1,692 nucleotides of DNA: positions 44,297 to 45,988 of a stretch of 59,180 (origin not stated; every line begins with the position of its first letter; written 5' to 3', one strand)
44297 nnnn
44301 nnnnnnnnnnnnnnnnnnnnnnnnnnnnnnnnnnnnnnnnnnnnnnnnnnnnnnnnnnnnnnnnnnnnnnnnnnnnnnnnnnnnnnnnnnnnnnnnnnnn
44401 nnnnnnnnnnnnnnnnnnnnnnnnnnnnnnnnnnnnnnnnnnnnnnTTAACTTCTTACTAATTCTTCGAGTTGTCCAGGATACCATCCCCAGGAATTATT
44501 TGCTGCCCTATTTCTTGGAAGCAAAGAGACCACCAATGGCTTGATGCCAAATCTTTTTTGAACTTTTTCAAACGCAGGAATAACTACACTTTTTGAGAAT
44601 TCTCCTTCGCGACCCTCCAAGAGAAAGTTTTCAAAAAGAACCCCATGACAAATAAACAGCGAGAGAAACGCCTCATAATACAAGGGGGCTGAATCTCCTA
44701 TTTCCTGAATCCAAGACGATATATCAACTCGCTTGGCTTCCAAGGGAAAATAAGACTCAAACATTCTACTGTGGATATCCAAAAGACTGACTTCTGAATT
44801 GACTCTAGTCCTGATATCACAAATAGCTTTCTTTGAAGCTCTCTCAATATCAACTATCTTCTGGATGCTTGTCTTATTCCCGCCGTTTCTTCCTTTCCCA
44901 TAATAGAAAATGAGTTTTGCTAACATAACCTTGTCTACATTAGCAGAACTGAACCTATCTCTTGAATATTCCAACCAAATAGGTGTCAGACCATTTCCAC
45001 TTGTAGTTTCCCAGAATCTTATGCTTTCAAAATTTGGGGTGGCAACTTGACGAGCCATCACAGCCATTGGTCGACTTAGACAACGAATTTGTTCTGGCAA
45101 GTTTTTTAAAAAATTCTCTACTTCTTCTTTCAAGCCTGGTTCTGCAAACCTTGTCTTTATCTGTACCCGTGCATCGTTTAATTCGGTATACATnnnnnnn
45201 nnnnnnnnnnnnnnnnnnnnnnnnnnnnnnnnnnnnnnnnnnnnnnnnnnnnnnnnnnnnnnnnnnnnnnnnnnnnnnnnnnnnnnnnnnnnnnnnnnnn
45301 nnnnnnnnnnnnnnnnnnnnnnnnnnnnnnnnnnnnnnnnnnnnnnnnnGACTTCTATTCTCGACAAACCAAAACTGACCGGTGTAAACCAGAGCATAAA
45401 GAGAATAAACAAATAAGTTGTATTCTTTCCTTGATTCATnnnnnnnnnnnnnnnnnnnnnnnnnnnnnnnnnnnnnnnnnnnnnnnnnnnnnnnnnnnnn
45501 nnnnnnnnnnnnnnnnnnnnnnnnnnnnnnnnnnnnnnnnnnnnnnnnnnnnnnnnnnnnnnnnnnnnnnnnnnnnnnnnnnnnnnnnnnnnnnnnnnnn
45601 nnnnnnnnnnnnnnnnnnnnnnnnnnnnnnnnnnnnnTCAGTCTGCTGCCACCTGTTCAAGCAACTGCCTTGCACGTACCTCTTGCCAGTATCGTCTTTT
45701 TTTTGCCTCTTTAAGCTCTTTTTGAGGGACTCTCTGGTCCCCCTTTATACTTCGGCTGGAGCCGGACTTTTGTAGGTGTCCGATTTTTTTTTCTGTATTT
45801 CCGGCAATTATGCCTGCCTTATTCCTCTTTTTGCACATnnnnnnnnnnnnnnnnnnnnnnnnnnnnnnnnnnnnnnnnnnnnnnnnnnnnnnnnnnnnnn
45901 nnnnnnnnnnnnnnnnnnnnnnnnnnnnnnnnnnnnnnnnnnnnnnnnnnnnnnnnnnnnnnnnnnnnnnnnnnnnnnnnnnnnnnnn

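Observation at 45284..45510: Leader cassette 2 upstream of the 248-aa orphan: same architecture, with compensatory changes relative to cassette 1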

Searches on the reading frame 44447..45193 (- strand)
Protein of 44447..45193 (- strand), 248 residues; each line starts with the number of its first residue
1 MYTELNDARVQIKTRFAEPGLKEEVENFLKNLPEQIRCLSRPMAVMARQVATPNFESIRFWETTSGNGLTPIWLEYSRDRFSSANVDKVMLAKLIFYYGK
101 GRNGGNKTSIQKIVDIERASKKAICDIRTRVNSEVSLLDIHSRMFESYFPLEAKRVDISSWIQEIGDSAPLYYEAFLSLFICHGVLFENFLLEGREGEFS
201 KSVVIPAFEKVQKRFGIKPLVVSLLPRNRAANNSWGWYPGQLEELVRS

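Call 10: search_protein_families(library=pfam, proteins=[window:44447-45193:-], max_evalue=0.01)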
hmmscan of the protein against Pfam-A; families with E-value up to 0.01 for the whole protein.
window:44447-45193:- (248 aa): 0 families

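Call 11: search_protein_families(library=ncbifam, proteins=[window:44447-45193:-], max_evalue=0.01)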
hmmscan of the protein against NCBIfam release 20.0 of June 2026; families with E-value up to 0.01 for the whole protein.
window:44447-45193:- (248 aa): 0 families

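Call 16: find_homologous_proteins(query=window:44447-45193:-, max_evalue=0.001)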
Query window:44447-45193:- (248 aa): 92 proteins with E <= 0.001 among 514 candidates.
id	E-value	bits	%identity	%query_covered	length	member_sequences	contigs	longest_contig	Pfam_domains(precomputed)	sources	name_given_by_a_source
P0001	2.1e-162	556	100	100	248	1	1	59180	-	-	-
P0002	3.7e-53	199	44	100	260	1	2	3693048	-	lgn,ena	-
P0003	1.1e-52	197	41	100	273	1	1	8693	-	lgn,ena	-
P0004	4.7e-51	192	40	100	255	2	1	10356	-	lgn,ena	-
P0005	3.9e-49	186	41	100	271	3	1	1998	-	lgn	-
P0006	7.0e-49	185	40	100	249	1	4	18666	-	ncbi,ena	-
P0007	6.5e-48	182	39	98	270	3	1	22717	-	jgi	-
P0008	2.0e-47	180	39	100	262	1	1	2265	-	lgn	-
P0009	4.7e-46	175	40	98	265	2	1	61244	-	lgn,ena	-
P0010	1.0e-45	174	40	100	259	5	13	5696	-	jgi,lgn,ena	jgi:hypothetical protein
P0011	1.7e-45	174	39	99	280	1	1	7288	-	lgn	-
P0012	5.9e-45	172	39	100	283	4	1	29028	-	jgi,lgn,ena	-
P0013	1.0e-44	171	39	89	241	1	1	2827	-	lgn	-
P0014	2.2e-44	170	39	99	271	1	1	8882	-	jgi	jgi:hypothetical protein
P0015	7.4e-44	168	38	100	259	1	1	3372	-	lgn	-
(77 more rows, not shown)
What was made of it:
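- Checked: It has 91 database homologues besides the window's own copy, in several phyla (call 16).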

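Call 18: find_related_loci(query=A1, collection=genome_contigs, flank=3000)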
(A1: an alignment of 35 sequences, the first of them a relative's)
Query A1 (248 aa) in genome_contigs; peptide patterns used: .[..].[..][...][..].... (x = any residue, [..] = any of these).
199 stretches matched a pattern; 122 encode a relative of the query (tblastn E <= 1e-3); the best 80 are kept; 80 distinct loci.
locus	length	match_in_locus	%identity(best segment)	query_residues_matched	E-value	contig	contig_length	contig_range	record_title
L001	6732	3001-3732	37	1-248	1e-52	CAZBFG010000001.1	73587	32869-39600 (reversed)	MAG TPA_asm: uncultured Bdellovibrionales bacterium isolate ERP113451_co1_34 genome assembly, contig: NODE_221_length_73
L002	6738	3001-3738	38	1-247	4e-52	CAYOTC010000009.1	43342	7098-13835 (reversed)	MAG TPA_asm: uncultured Bdellovibrionales bacterium isolate SRP192927_co6_68 genome assembly, contig: NODE_1326_length_4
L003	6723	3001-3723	40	1-246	1e-51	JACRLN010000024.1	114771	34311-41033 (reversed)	MAG: Nitrospirae bacterium isolate NC_groundwater_1882_Pr3_B-0.1um_42_111 SR2-18-B1_coassembly_4679, whole genome shotgu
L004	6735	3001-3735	36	1-248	2e-50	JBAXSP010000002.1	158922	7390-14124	MAG: bacterium isolate ELA612 MAG612_2, whole genome shotgun sequence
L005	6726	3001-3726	39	1-244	5e-50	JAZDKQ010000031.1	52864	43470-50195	MAG: Candidatus Moraniibacteriota bacterium isolate MEGAHIT-group-0.544 k141_13366336, whole genome shotgun sequence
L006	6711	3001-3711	38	1-239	2e-49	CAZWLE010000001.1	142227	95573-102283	MAG TPA_asm: uncultured Candidatus Saccharibacteria bacterium isolate SRP292972_co3_120 genome assembly, contig: NODE_15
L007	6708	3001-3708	36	1-239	1e-49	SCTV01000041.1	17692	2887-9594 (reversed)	MAG: Patescibacteria group bacterium isolate FW305_bin.8 FW305_bin.8-21035, whole genome shotgun sequence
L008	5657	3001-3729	37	1-246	2e-49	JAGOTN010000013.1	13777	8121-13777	MAG: Candidatus Paceibacterota bacterium isolate Gw_Eff_bin_422 Gw_Eff_10512_length_13777_cov_39.351136, whole genome sh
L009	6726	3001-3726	38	1-246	2e-49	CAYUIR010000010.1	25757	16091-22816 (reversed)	MAG TPA_asm: uncultured Bdellovibrionales bacterium isolate SRP219642_co6_142 genome assembly, contig: NODE_1432_length_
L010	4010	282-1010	37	1-247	7e-49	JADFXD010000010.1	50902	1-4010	MAG: Nitrospirae bacterium isolate nDJH13bin1 nDJH13_bin1_NODE_268_length_50902_cov_55.730859, whole genome shotgun sequ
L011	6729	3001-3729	37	1-246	4e-48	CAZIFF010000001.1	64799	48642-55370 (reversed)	MAG TPA_asm: uncultured Candidatus Saccharibacteria bacterium isolate SRP286056_co1_522 genome assembly, contig: NODE_40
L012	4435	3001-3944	35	1-244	1e-47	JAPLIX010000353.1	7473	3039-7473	MAG: Proteobacteria bacterium isolate LacPavin_0419_WC90_MAG_50_6 LacPavin_0419_WC90_scaffold_460490, whole genome shotg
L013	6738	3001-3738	38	1-248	2e-47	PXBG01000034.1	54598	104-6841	MAG: Syntrophobacteraceae bacterium isolate T3Sed10_239 T3-Sed10-C498, whole genome shotgun sequence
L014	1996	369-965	42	44-243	1e-47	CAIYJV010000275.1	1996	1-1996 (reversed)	MAG: uncultured Bacteroidetes bacterium isolate MJ-time_bin-5332 genome assembly, contig: bin-5332:275/426, whole genome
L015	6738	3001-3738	35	1-248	9e-47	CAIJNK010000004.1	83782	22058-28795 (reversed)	uncultured bacterium isolate AlinenLipids_bin-6017 genome assembly, contig: bin-6017:04/22, whole genome shotgun sequenc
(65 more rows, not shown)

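Call 33: search_solved_structures(query=A1, max_evalue=10)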
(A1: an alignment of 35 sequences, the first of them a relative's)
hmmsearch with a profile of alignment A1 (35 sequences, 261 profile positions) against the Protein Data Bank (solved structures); distinct sequences matched with E-value up to 10: 0.

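Call 43: predict_structure(alignment_id=A1)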
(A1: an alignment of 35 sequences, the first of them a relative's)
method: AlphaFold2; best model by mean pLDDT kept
length: 248 residues; sequences in the alignment: 35
mean_pLDDT: 95.8   pTM: 0.91
mean pLDDT of the five models: 95.8, 95.6, 95.3, 94.9, 94.9
residues with pLDDT >= 90: 233; 70-90: 15; 50-70: 0; < 50: 0
segments of 3 or more residues with pLDDT < 50: none
pLDDT, mean of each block of 10 residues (from residue 1): 97 97 95 92 96 98 91 97 96 98 97 97 97 94 97 94 93 97 97 94 98 98 95 96 95
secondary structure, 60 per line:
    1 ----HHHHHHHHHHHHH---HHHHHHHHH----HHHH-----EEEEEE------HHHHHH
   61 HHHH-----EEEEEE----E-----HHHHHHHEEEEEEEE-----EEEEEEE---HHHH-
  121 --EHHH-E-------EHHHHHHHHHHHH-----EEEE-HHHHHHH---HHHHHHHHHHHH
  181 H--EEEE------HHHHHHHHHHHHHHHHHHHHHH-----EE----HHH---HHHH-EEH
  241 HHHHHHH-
elements in order: H5-17 H21-29 H34-37 E43-48 H55-64 E70-75 H86-92 E93-100 E106-112 H116-119 H137-148 E154-157 H159-165 H169-181 E184-187 H194-215 H233-236 H240-247

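Call 47: fold_search(model_id=the predicted structure, library=pdb)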
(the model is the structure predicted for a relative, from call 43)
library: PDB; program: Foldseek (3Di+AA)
matches with E <= 10: 1056; with E <= 0.001: 0
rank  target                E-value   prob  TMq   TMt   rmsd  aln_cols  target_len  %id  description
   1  4fbg_A                9.2e-02  0.10  0.21  0.15  16.7       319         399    8  Crystal structure of Treponema denticola trans-2-enoyl-CoA reductase in complex with NAD (released 2012-11-28)
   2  4euh                  1.0e-01  0.12  0.24  0.17  17.7       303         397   12  Crystal structure of Clostridium acetobutulicum trans-2-enoyl-CoA reductase apo form (released 2012-11-28)
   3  4euf                  1.1e-01  0.08  0.22  0.16  18.9       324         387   13  Crystal structure of Clostridium acetobutulicum trans-2-enoyl-CoA reductase in complex with NAD (released 2012-11-28)
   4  3imc_A                1.3e-01  0.38  0.31  0.28  10.9       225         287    9  Crystal Structure of Mycobacterium Tuberculosis Pantothenate Synthetase at 1.6 Ang resolution in complex with fragment (released 2009-10-13)
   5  6sls_A                1.3e-01  0.15  0.19  0.10  16.0       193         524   12  Flavin-dependent tryptophan 6-halogenase Thal in complex with FAD (released 2019-10-16)
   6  4ce0                  1.6e-01  0.18  0.29  0.32  14.2       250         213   10  Crystal Structure of SAH-bound Spinosyn Rhamnosyl 4'-O- Methyltransferase SpnH from Saccharopolyspora spinosa (released 2014-11-26)
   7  8a3o_A                1.6e-01  0.18  0.27  0.22  14.6       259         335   11  Structure of human Fy-4 (released 2022-06-29)
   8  8ad8_B                1.6e-01  0.10  0.11  0.06  14.4       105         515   12  Flavin-dependent tryptophan 6-halogenase Thal in complex with a D-Trp-Ser dipeptide (released 2022-10-12)
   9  3qtt_A                1.7e-01  0.35  0.33  0.32   8.6       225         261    9  Crystal Structure of Pantoate-beta-alanine Ligase from Francisella tularensis Complexed with Beta-gamma ATP and Beta-a (released 2011-03-23)
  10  1n2g_A                1.7e-01  0.33  0.32  0.29   9.5       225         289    8  Crystal Structure of a Pantothenate Synthetase from M. tuberculosis in complex with AMPCPP (released 2003-04-22)
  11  2pg3                  1.7e-01  0.20  0.25  0.27   8.5       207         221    7  Crystal structure of a Queuosine biosynthesis protein queC (ECA1155) from Erwinia carotovora subsp. atroseptica SCRI1043 (released 2007-04-24)
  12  4eue                  2.0e-01  0.10  0.25  0.18  15.2       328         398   10  Crystal structure of Clostridium acetobutulicum trans-2-enoyl-CoA reductase in complex with NADH (released 2012-11-28)
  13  1mop_A                2.1e-01  0.30  0.32  0.28   9.5       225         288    8  Crystal Structure of a Pantothenate Synthetase from M. tuberculosis (released 2003-03-11)
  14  1reo                  2.1e-01  0.08  0.11  0.07  16.4       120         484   12  L-amino acid oxidase from Agkistrodon halys pallas (released 2004-05-04)
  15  7wmt                  2.2e-01  0.10  0.23  0.25  17.4       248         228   11  Crystal structure of small molecule 13 bound to human Nicotinamide N-methyltransferase (released 2022-08-31)
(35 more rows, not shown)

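Call 48: search_protein_families(library=padloc, proteins=[window:44447-45193:-], max_evalue=0.1)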
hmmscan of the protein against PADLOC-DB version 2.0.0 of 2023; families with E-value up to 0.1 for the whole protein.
window:44447-45193:- (248 aa): 1 family
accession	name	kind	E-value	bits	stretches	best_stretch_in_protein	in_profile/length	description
PDLC00739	Effector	-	0.054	10.8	1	109-175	110-179/378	Endonuclease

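Call 49: search_protein_families(library=phrogs, proteins=[window:44447-45193:-], max_evalue=0.1)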
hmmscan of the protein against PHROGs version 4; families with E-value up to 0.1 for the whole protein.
window:44447-45193:- (248 aa): 0 families

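Call 50: find_encoding_contigs(protein=P0002, flank=4000, max_places=2)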
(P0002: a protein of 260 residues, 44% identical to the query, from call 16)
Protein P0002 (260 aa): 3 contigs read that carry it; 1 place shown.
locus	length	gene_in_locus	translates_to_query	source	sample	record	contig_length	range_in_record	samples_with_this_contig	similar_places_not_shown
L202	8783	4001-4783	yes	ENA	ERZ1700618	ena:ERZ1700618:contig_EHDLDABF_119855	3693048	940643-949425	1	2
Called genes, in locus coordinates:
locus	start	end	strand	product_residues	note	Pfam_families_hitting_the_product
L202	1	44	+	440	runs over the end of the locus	-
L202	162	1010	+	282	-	PF13509:S1_2, PF17783:WHD_CvfB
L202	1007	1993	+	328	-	PF01297:ZnuA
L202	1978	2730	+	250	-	PF00005:ABC_tran, PF02463:SMC_N (faint), PF13304:AAA_21 (weak)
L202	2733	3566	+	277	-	PF00950:ABC-3, PF01032:FecCD (weak)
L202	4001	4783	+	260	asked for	-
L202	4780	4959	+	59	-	-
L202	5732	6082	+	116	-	-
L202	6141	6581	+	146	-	-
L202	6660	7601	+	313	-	-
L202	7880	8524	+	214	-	PF24838:8xMP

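Call 51: find_encoding_contigs(protein=P0009, flank=4000, max_places=2)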
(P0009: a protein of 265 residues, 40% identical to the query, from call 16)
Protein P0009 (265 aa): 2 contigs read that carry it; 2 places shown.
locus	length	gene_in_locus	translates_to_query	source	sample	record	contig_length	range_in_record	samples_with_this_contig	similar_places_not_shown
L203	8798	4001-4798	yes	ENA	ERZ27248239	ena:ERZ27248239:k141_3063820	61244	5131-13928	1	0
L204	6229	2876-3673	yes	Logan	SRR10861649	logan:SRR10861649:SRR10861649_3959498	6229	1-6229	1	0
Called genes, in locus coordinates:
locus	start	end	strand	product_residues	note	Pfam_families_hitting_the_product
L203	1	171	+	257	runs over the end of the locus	PF04468:PSP1, PF28472:PSP1_3rd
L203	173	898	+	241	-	-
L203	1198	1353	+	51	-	PF00471:Ribosomal_L33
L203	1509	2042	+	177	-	-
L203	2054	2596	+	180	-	-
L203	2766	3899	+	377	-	PF13173:AAA_14, PF13635:DUF4143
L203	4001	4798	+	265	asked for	-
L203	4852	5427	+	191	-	PF12686:DUF3800 (weak)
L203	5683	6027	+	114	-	-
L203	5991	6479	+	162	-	-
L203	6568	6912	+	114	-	-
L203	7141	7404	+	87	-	-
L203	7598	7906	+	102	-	PF01909:NTP_transf_2, PF18765:Polbeta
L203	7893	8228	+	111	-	PF01934:HepT-like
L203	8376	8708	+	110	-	-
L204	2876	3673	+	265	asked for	-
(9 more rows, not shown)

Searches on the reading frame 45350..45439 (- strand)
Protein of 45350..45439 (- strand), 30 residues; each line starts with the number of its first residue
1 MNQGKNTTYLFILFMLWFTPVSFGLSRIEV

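Call 103: search_protein_families(library=pfam, proteins=[window:45350-45439:-], max_evalue=10)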
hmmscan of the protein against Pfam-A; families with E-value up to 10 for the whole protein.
seq(30 aa): 0 families

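Call 104: search_protein_families(library=ncbifam, proteins=[window:45350-45439:-], max_evalue=10)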
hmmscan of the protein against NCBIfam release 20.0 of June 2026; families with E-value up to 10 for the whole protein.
seq(30 aa): 0 families

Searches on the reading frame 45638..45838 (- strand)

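Call 101: search_protein_families(library=pfam, proteins=[window:45638-45838:-], max_evalue=0.1)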
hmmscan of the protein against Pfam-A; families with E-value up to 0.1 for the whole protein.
window:45638-45838:- (66 aa): 1 family
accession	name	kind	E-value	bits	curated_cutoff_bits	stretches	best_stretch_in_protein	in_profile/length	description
PF05838.17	Glyco_hydro_108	-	0.063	14.2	21.2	1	27-65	42-75/85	Glycosyl hydrolase 108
